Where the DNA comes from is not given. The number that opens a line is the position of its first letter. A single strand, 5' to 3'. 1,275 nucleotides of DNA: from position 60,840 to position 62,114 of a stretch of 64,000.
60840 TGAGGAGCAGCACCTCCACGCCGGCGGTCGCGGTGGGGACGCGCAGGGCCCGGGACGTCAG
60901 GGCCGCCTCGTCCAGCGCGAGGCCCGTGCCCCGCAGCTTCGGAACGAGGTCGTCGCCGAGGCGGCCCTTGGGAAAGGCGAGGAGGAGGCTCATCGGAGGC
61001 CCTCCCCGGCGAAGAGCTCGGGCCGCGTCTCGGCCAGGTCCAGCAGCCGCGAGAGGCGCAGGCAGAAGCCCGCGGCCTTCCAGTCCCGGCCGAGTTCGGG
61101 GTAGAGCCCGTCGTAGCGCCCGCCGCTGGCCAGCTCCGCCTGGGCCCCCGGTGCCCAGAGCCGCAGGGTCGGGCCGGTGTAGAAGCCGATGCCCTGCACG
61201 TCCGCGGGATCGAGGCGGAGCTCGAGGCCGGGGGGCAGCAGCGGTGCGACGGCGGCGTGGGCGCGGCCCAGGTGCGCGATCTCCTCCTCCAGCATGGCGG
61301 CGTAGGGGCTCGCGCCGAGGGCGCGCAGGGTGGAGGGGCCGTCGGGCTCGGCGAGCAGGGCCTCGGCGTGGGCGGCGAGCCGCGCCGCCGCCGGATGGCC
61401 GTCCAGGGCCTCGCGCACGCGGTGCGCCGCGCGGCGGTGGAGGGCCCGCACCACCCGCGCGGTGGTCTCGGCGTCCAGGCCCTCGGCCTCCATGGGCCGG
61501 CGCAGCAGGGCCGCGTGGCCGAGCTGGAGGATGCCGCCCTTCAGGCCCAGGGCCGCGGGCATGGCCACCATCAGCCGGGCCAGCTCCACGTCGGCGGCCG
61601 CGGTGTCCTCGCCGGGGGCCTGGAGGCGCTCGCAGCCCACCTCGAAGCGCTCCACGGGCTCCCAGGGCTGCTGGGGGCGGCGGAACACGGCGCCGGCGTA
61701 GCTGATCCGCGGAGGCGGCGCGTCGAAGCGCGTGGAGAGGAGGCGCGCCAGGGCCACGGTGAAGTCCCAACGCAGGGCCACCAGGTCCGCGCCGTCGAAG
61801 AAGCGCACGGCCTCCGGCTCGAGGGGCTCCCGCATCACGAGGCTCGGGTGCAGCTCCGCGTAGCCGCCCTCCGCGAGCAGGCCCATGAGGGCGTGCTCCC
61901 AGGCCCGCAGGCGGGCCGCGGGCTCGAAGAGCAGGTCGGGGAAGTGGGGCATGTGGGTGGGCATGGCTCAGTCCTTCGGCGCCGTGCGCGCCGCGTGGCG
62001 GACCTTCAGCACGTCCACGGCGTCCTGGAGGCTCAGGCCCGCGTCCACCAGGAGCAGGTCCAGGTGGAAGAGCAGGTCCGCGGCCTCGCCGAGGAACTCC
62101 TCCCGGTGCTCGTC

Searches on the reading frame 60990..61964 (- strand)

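Call 32: search_protein_families(library=pfam, proteins=[window:60990-61964:-], max_evalue=0.0001)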
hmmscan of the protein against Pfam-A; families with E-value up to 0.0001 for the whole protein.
window:60990-61964:- (324 aa): 1 family
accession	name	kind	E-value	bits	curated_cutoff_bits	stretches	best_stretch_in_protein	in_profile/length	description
PF13393.11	tRNA-synt_His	-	1.7e-41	142.9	25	1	8-307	2-308/308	Histidyl-tRNA synthetase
